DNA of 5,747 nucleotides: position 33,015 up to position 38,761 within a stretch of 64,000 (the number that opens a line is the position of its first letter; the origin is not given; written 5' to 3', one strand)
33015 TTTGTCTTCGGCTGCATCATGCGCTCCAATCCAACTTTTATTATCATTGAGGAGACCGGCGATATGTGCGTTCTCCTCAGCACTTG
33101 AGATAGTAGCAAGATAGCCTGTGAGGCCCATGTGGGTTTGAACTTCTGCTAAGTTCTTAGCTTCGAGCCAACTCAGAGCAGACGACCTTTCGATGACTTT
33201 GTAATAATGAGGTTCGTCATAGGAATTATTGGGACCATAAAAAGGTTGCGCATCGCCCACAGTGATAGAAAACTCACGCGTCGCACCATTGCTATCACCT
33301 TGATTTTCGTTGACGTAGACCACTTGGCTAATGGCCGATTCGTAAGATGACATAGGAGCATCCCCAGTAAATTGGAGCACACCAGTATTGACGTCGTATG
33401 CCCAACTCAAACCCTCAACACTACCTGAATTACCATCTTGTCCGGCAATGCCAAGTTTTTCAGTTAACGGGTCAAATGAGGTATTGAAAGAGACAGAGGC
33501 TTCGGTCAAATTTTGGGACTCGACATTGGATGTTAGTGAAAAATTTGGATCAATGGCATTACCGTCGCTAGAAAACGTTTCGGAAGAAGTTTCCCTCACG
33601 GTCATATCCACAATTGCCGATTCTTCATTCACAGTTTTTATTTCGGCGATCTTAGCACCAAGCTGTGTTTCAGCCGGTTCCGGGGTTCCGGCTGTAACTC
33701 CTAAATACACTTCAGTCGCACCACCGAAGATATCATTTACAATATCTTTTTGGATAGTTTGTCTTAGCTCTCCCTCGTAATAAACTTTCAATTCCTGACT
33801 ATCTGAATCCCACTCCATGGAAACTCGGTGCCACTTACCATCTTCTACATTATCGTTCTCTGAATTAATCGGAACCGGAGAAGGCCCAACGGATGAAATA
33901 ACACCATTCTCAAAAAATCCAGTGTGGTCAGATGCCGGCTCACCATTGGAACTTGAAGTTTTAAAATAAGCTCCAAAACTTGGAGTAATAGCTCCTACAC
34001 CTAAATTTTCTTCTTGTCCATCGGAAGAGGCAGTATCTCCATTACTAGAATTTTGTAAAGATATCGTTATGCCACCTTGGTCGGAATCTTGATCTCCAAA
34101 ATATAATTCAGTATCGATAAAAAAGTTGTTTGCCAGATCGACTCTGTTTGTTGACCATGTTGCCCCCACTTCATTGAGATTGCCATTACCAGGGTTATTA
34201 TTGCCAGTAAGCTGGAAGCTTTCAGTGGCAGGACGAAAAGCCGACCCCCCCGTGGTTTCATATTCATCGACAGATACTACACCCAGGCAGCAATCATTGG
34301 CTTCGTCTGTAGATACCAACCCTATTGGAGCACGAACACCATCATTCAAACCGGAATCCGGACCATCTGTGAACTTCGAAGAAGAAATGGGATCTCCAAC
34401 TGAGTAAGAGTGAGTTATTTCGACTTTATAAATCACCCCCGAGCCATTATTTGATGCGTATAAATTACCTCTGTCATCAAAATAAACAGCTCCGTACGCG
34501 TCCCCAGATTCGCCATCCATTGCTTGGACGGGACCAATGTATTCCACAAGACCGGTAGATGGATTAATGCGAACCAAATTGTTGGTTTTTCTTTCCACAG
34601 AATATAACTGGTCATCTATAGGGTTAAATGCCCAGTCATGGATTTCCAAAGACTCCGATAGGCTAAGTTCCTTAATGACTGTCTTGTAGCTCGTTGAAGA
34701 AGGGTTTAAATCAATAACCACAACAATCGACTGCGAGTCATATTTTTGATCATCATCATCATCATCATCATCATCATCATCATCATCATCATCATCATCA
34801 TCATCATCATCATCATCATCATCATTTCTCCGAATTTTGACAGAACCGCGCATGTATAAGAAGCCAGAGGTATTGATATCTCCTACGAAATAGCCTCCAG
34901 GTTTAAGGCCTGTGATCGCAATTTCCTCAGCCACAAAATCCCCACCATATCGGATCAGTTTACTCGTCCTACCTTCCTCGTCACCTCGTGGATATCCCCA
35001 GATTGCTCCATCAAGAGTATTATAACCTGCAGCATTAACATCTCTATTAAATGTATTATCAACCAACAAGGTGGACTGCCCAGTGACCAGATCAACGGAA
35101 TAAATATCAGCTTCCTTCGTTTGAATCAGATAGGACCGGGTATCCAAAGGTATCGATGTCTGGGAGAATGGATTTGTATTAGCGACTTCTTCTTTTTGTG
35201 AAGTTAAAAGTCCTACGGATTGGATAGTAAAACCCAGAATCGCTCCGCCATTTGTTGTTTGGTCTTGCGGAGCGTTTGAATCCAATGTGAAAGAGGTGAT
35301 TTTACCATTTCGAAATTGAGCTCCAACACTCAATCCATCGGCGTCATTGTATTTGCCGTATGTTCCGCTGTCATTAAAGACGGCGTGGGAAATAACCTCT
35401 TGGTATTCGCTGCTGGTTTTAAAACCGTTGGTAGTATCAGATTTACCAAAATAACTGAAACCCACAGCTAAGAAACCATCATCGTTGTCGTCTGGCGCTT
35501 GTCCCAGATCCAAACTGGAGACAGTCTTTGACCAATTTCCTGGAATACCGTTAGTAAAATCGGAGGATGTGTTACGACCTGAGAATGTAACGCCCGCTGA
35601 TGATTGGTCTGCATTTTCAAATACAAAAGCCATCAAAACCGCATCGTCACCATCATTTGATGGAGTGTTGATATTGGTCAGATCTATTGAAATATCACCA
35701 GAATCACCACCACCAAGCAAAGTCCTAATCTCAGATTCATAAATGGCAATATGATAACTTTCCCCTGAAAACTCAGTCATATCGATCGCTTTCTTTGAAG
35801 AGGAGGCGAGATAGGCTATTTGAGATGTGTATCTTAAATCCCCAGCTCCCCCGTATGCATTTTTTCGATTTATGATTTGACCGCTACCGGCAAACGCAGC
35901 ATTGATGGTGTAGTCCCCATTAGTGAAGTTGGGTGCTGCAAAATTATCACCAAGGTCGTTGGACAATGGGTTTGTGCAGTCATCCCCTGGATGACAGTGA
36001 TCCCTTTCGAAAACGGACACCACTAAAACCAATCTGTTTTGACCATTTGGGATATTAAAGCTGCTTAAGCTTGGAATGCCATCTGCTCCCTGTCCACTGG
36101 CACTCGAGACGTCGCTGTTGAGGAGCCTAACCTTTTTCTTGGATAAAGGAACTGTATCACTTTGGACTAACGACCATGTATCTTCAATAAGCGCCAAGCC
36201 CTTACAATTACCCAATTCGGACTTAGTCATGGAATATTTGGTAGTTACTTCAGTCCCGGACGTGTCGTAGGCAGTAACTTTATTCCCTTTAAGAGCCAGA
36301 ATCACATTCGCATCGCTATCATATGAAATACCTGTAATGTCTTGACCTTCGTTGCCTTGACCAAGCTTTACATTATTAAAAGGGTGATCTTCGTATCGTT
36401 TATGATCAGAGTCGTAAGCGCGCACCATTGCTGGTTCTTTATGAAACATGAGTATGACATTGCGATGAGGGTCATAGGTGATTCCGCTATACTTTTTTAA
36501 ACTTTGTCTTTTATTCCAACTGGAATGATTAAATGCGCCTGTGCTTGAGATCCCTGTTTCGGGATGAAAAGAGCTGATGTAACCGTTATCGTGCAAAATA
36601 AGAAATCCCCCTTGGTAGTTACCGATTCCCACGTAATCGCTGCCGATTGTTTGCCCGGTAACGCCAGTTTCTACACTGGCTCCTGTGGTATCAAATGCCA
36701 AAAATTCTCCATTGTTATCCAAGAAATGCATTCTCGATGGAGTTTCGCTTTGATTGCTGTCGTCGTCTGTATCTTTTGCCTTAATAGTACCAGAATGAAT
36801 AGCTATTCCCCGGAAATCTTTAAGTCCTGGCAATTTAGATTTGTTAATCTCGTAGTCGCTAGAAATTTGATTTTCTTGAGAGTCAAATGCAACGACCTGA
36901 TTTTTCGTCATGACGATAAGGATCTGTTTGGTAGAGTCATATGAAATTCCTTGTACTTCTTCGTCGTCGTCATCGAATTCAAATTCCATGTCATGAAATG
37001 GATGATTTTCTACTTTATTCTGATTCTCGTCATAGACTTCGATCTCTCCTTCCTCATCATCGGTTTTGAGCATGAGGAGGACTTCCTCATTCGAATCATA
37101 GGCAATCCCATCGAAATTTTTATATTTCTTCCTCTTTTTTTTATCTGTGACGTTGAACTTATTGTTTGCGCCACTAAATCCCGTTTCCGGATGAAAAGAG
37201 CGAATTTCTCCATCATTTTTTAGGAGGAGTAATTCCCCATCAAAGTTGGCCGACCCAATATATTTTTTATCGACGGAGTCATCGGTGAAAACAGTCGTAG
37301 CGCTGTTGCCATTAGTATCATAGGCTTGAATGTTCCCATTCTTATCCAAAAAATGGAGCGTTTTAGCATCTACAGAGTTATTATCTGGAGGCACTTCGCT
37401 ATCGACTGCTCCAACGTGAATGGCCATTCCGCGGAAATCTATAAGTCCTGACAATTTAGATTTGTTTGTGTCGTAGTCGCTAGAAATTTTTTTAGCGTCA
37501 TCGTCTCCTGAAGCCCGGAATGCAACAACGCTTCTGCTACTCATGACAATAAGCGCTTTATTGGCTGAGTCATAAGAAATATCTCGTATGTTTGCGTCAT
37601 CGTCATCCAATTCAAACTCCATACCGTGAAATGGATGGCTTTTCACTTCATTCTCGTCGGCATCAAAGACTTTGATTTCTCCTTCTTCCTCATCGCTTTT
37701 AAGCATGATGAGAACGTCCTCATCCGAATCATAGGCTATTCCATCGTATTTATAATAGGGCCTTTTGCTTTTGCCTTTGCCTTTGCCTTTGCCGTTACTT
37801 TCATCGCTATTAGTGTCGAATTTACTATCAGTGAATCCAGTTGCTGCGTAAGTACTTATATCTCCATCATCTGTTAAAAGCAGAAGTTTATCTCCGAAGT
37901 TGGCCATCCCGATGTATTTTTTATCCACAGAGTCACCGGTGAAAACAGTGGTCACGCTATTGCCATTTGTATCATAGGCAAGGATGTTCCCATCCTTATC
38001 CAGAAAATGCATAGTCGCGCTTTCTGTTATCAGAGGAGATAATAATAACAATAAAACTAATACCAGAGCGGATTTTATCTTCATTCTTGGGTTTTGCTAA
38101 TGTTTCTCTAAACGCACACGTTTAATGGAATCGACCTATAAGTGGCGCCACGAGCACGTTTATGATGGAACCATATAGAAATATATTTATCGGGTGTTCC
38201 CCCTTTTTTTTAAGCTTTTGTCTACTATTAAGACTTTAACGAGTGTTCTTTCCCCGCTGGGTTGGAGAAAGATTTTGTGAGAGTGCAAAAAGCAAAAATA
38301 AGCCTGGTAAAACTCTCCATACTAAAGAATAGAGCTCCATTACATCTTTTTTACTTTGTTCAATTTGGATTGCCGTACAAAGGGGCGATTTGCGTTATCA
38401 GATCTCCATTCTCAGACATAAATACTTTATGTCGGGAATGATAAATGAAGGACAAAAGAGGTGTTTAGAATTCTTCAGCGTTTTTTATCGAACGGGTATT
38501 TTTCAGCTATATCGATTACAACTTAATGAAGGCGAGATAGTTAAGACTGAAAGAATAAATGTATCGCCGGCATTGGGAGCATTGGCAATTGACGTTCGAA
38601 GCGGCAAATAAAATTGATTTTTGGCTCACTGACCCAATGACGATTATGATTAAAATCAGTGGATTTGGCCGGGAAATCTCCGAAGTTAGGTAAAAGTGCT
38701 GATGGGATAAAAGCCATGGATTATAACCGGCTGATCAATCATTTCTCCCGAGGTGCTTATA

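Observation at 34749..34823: Perfect (GAT)25 microsatellite encoding a 25-residue poly-Asp loop: likely in-frame length-variable site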

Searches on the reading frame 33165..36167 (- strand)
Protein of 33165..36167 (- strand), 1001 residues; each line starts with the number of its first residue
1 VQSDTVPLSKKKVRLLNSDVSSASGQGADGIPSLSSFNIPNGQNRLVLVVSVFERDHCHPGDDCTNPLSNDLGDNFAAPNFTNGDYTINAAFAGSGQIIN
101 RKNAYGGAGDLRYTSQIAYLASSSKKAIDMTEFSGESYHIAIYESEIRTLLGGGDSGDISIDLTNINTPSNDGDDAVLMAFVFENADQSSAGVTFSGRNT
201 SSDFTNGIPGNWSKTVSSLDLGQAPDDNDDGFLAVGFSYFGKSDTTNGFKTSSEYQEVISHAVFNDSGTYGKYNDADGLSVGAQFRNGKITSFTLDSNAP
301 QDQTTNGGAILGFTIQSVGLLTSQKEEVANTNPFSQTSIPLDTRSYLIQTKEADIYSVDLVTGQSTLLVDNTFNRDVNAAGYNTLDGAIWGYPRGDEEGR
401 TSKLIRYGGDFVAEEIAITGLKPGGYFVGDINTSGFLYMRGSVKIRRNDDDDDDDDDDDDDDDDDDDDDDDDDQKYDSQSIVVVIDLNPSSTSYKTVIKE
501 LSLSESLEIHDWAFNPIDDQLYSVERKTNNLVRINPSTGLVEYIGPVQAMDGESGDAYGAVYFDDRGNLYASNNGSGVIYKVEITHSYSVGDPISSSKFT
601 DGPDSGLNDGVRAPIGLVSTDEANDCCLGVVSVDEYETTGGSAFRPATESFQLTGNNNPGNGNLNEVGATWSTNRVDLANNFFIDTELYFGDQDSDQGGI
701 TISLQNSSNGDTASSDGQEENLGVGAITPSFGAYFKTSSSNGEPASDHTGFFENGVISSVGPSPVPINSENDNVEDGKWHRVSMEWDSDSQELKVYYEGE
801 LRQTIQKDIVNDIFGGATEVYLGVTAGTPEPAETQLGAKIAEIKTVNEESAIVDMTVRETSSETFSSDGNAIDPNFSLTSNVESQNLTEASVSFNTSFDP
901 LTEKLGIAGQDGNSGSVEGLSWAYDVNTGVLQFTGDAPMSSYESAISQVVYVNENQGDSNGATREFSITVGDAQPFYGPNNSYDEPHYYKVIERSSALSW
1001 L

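Call 54: search_protein_representatives(protein=window:33165-36167:-)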
Query: 1001 residues. Proteins with E-value up to 0.001 (for the whole library): 2086; up to 1e-10: 1061; up to 1e-30: 106. The best 150 are listed.
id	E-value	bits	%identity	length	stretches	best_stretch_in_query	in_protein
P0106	8.0e-214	729.4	45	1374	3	7-445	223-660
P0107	3.1e-197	674.5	43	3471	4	71-442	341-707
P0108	5.1e-109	382.5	99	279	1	820-1001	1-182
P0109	3.6e-93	330.0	39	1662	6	482-617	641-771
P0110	7.0e-93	329.1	49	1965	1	666-1001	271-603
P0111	1.8e-82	294.6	33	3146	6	641-828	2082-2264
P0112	9.6e-79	282.3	37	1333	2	11-296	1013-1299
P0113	3.0e-76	274.1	36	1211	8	483-629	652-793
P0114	1.1e-65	239.1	30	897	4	641-833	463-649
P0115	2.0e-63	231.6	36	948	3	659-829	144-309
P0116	3.0e-59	217.7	98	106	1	704-807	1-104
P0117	8.9e-59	216.2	35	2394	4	664-829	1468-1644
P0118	8.2e-58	213.0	35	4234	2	2-325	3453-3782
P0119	1.5e-57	212.1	38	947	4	483-631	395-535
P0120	1.3e-56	209.0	33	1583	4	664-829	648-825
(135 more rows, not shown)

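Call 77: list_cluster_members(proteins=[P0106, P0107, P0108, P0116])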
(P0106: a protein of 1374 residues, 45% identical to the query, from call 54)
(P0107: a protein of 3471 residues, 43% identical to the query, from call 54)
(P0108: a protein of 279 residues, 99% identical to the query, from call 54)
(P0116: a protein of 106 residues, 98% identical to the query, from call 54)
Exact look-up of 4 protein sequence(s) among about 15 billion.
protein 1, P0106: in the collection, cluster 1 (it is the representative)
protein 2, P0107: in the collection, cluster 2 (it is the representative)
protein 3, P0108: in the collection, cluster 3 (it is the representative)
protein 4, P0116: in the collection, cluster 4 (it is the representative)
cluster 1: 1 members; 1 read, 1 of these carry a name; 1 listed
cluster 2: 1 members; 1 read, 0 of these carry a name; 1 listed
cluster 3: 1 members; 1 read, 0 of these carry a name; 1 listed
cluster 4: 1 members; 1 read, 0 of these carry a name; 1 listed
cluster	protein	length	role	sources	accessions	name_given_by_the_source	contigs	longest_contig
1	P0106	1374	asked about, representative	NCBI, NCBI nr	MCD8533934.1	MAG: fibro-slime domain-containing protein [Verrucomicrobia bacterium] | fibro-slime domain-containing protein [Verrucomicrobiota bacterium]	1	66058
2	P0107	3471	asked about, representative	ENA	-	-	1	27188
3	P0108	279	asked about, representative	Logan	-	-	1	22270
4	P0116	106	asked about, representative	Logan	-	-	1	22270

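Call 78: search_protein_families(library=pfam, proteins=[P0106, P0107], max_evalue=0.00001)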
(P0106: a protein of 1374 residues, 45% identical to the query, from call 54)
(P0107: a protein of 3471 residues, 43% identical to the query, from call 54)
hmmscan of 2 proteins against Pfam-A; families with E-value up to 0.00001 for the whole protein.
P0106 (1374 aa): 3 families
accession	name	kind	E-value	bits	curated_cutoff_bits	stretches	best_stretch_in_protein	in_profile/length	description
PF18483.9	Lectin_L-type_dom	-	2.6e-20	73.6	78.3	1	1051-1239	9-205/215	Legume lectin beta-barrel domain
PF21959.2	DUF6923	-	1.5e-15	58.1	27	1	596-796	38-233/234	Repeat of unknown function (DUF6923)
PF07691.17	PA14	-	1.6e-08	34.9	24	1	925-1019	27-127/147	PA14 domain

P0107 (3471 aa): 7 families
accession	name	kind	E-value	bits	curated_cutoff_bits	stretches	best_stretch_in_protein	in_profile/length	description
PF13385.13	Laminin_G_3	-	3.9e-64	215.8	27.6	3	3180-3349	3-151/151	Concanavalin A-like lectin/glucanases superfamily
PF18483.9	Lectin_L-type_dom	-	2.1e-21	77.2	78.3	1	1104-1290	9-203/215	Legume lectin beta-barrel domain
PF07679.22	I-set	-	1.7e-19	70.1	23.7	1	2717-2789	1-82/90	Immunoglobulin I-set domain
PF13927.12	Ig_3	-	4.2e-19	69.3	30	2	2717-2784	2-78/78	Immunoglobulin domain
PF21959.2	DUF6923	-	7.3e-13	49.3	27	1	644-844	36-233/234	Repeat of unknown function (DUF6923)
PF13895.12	Ig_2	-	3.4e-12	46.9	27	1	2718-2798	3-79/79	Immunoglobulin domain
PF06439.18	3keto-disac_hyd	-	8.9e-07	29.6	26.8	0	2607-2640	118-151/187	3-keto-disaccharide hydrolase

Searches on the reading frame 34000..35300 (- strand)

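Call 16: search_protein_families(library=pfam, proteins=[window:34000-35300:-], max_evalue=0.01)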
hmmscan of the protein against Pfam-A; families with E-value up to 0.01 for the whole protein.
window:34000-35300:- (433 aa): 2 families
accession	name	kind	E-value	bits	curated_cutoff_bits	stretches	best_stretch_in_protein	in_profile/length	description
PF21959.2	DUF6923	-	1.3e-19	71.4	27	1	193-324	111-232/234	Repeat of unknown function (DUF6923)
PF18483.9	Lectin_L-type_dom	-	1.2e-05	25.7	78.3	1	346-426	8-84/215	Legume lectin beta-barrel domain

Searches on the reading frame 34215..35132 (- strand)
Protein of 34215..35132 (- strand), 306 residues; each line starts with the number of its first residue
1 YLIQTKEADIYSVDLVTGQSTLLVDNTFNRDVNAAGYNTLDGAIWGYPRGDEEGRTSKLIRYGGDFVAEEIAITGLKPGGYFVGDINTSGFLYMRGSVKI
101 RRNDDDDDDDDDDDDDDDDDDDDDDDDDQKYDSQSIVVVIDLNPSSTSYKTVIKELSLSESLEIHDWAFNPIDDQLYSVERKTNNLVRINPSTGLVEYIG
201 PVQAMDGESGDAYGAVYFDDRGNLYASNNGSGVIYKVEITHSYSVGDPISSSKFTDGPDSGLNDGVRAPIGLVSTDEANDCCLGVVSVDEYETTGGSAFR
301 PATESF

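Call 30: predict_structure(alignment_id=A3)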
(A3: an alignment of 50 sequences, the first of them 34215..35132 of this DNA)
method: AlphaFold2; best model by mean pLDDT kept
length: 306 residues; sequences in the alignment: 50
mean_pLDDT: 82.8   pTM: 0.81
mean pLDDT of the five models: 82.8, 81.3, 81.1, 79.9, 78.1
residues with pLDDT >= 90: 167; 70-90: 71; 50-70: 42; < 50: 26
segments of 3 or more residues with pLDDT < 50: 282-306
pLDDT, mean of each block of 10 residues (from residue 1): 81 87 89 94 93 80 95 95 95 90 66 55 59 90 98 97 95 96 95 97 75 91 93 92 90 87 82 64 44 46 44
secondary structure, 60 per line:
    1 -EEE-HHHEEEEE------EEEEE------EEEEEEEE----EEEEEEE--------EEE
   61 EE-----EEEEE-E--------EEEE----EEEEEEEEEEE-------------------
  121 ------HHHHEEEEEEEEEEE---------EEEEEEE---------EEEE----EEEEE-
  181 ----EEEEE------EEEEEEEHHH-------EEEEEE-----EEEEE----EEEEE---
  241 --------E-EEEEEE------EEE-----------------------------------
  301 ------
elements in order: E2-4 E9-13 E20-24 E31-38 E43-49 E58-62 E68-72 E83-86 E91-101 H127-130 E131-141 E151-157 E167-170 E175-179 E185-189 E196-202 E213-218 E224-228 E233-237 E251-256 E263-265

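Call 35: fold_search(model_id=the predicted structure, library=pdb)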
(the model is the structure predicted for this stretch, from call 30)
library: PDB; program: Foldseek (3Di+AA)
matches with E <= 10: 1197; with E <= 0.001: 409
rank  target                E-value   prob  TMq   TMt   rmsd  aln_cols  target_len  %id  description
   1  6f0t_A                6.6e-07  1.00  0.35  0.41  10.4       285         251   12  Crystal structure of Pizza6-SFW (released 2018-03-21)
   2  2z2n                  7.0e-07  1.00  0.41  0.42   6.8       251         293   15  Crystal Structure of selenomethionine substituted virginiamycin B lyase from Staphylococcus aureus (released 2007-06-19)
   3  2z2p_A                8.7e-07  1.00  0.42  0.43   6.4       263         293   14  Crystal Structure of catalytically inactive H270A virginiamycin B lyase from Staphylococcus aureus with Quinupristin (released 2007-06-19)
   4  2z2o_A                1.2e-06  1.00  0.41  0.42   8.1       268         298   12  Crystal Structure of apo virginiamycin B lyase from Staphylococcus aureus (released 2007-06-19)
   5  2qc5                  1.4e-06  1.00  0.42  0.42   6.8       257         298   14  Streptogramin B lyase structure (released 2008-10-14)
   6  8dvl_A                2.1e-06  1.00  0.40  0.23   8.7       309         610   11  Crystal structure of LRP6 E3E4 in complex with disulfide constrained peptide E3.18 (released 2023-03-29)
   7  2z2o_C                2.4e-06  1.00  0.42  0.42   7.0       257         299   14  Crystal Structure of apo virginiamycin B lyase from Staphylococcus aureus (released 2007-06-19)
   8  7zcj                  3.0e-06  1.00  0.41  0.48   6.9       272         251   11  Crystal structure of Pizza6-TNH-TSH with Silicotungstic Acid (STA) polyoxometalate (released 2023-04-19)
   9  8ruy_I                3.1e-06  1.00  0.42  0.09   7.5       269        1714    8  Structure of IFTA and IFTB in Retrograde Intraflagellar transport trains (released 2024-07-24)
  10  8jxe_A                3.7e-06  1.00  0.46  0.12   6.3       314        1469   10  rat megalin RAP complex head (released 2024-06-19)
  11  3ww9                  3.9e-06  1.00  0.43  0.51   7.2       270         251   12  Crystal structure of the computationally designed Pizza6 protein (released 2014-10-08)
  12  6ren_B                4.4e-06  1.00  0.33  0.40  10.3       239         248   12  Crystal structure of 3fPizza6-SH with Zn2+ (released 2019-07-31)
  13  3v65_B                4.4e-06  1.00  0.41  0.39  10.1       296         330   13  Crystal structure of agrin and LRP4 complex (released 2012-04-25)
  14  8ffe_A                4.6e-06  1.00  0.42  0.23   5.6       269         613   14  Crystal structure of LRP6 E1E2 domains bound to YW210.09 Fab and engineered XWnt8 peptide (released 2023-03-08)
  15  8dvn_A                5.2e-06  1.00  0.41  0.23   9.3       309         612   12  Crystal structure of LRP6 E3E4 in complex with disulfide constrained peptide E3.10 (released 2023-03-29)
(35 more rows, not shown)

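Call 86: search_solved_structures(query=A3, max_evalue=0.01)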
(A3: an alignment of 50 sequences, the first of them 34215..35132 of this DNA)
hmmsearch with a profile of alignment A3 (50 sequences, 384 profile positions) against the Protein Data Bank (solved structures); distinct sequences matched with E-value up to 0.01: 2.
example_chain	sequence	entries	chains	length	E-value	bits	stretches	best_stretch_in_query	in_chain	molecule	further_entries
9m58_A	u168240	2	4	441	0.00025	23.5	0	106-186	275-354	Superoxide dismutase (SodC), Cu-Zn family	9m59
2p4o_A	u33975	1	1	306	0.00032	23.1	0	143-188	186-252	hypothetical protein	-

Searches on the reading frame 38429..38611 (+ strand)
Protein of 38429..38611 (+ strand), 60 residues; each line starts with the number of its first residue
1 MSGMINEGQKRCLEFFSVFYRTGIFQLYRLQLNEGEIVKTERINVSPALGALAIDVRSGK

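Call 59: find_encoding_contigs(protein=window:38429-38611:+, flank=10000, max_places=10)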
Protein window:38429-38611:+ (60 aa): 1 contig read that carries it; 1 place shown.
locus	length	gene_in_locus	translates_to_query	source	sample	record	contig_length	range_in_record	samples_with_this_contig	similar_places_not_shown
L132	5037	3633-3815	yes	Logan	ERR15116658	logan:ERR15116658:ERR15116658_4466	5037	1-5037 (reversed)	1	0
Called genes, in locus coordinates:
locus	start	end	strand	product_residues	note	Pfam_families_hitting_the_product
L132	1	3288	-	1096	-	?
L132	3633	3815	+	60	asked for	-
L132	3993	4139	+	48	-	-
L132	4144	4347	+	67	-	-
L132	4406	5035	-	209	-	?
